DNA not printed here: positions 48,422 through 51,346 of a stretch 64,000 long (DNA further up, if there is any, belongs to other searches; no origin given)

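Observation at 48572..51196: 874-aa protein with inverted topology for a wall hydrolase: ~600-aa leaderless N-domain, TM bundle, C-terminal M23 peptidase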

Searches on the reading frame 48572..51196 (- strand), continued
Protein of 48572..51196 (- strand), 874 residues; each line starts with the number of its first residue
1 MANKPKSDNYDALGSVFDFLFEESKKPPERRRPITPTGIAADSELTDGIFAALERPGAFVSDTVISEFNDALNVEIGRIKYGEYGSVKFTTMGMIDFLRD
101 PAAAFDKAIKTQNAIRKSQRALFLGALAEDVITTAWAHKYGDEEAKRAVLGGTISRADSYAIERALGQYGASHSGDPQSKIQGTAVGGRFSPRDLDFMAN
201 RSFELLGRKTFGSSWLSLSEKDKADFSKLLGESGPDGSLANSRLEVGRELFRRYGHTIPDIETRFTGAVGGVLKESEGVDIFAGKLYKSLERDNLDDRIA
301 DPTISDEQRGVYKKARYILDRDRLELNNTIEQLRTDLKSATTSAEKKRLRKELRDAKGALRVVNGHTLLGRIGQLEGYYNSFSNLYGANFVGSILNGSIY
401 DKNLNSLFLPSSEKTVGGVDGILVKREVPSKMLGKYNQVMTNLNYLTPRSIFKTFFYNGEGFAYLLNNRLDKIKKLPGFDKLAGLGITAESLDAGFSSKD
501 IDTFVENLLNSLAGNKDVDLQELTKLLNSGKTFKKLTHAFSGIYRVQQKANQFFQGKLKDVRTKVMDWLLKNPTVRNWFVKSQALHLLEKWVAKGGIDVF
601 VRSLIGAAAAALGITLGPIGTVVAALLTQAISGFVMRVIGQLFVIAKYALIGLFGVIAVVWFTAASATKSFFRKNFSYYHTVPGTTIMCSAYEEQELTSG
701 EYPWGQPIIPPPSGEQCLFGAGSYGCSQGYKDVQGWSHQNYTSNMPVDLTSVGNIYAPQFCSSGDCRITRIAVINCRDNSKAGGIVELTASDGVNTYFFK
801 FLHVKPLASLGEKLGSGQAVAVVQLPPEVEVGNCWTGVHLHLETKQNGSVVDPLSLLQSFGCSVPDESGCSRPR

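Call 88: search_protein_families(library=pfam, proteins=[L017:12926-14059:+, L005:9578-10762:+, L020:5282-6595:+, L017:5903-7312:+, L005:2668-4404:+, L006:689-1903:+, L017:3581-3880:+, L005:442-756:+], max_evalue=1)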
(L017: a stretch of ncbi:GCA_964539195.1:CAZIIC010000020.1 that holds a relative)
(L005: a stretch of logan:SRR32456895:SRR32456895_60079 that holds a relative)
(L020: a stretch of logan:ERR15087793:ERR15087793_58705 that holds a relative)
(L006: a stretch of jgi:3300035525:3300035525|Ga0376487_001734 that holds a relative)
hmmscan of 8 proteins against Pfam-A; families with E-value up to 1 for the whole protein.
L017:12926-14059:+ (377 aa): 4 families
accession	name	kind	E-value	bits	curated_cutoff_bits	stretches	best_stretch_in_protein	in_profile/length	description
PF08239.17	SH3_3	-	4.6e-08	33.6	27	1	324-375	2-54/54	Bacterial SH3 domain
PF16158.11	N_BRCA1_IG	-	0.024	15.6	28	1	201-306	5-105/108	Ig-like domain from next to BRCA1 gene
PF00018.34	SH3_1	-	0.026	14.5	22.9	1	345-369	21-46/48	SH3 domain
PF23047.1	DUF7038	-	0.44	11.1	27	0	158-221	6-66/93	Domain of unknown function (DUF7038)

L005:9578-10762:+ (394 aa): 2 families
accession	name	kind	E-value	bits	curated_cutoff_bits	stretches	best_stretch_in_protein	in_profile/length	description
PF08239.17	SH3_3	-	7.6e-05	23.2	27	1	341-391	2-53/54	Bacterial SH3 domain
PF16116.10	DUF4832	-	0.15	12.3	29.2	1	201-311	100-203/216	Domain of unknown function (DUF4832)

L020:5282-6595:+ (437 aa): 3 families
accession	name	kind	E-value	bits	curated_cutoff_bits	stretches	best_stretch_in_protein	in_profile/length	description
PF08239.17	SH3_3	-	3.7e-06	27.5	27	1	381-435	2-54/54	Bacterial SH3 domain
PF01510.30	Amidase_2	-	0.0001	23.1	26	1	75-175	10-114/131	N-acetylmuramoyl-L-alanine amidase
PF21114.3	DDR1-2_DS-like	-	0.41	10.8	27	1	202-273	82-152/177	Discoidin domain-containing receptor 1/2, DS-like domain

L017:5903-7312:+ (469 aa): 0 families

L005:2668-4404:+ (578 aa): 0 families

L006:689-1903:+ (404 aa): 1 family
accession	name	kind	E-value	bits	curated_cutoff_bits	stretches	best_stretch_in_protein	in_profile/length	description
PF05988.18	DUF899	-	0.11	12.5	27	1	168-218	48-98/224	Bacterial protein of unknown function (DUF899)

L017:3581-3880:+ (99 aa): 14 families
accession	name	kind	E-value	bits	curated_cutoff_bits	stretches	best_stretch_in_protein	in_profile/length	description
PF10392.15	COG5_N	-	0.00067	20.3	31.2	1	26-89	41-104/132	Conserved oligomeric Golgi complex subunit 5, N-terminal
PF06103.16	DUF948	-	0.0011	19.5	37.2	1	18-92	15-85/89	Bacterial protein of unknown function (DUF948)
PF06009.19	Laminin_II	-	0.002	18.6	33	1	31-90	26-84/138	Laminin Domain II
PF15753.10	BLOC1S3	-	0.014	15.9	27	1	27-81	113-167/172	Biogenesis of lysosome-related organelles complex 1 subunit 3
PF21121.2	Nup49_C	-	0.015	16.3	28.5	1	32-92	25-86/87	Nucleoporin Nup49 C-terminal helical region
PF19438.4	LIN9_C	-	0.016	15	26.5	1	28-82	195-244/273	LIN9 C-terminal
PF12352.13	V-SNARE_C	-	0.022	15.5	27.1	1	31-77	17-63/66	Snare region anchored in the vesicle membrane C-terminus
PF04977.20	DivIC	-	0.024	14.9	28.9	1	22-74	3-55/80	Septum formation initiator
PF07889.17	DUF1664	-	0.029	14.8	34.6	1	32-78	76-122/124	Protein of unknown function (DUF1664)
PF03207.18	OspD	-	0.032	14.1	25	1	23-78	56-110/254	Borrelia outer surface protein D (OspD)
PF00015.26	MCPsignal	-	0.037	14.3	34.6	1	31-81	116-166/172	Methyl-accepting chemotaxis protein (MCP) signalling domain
PF05335.18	DUF745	-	0.045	13.9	33.3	1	31-81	71-121/183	Protein of unknown function (DUF745)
PF12725.13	DUF3810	-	0.084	12.7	28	1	10-92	68-145/311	Protein of unknown function (DUF3810)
PF08651.15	DASH_Duo1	-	0.12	12.7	25.4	1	50-80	7-37/74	DASH complex subunit Duo1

L005:442-756:+ (104 aa): 2 families
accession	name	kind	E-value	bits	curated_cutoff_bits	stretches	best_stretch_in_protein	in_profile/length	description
PF14316.11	DUF4381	-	0.021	15.5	27.2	1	5-76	17-83/145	Domain of unknown function (DUF4381)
PF10392.15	COG5_N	-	0.11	13.1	31.2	1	36-91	52-106/132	Conserved oligomeric Golgi complex subunit 5, N-terminal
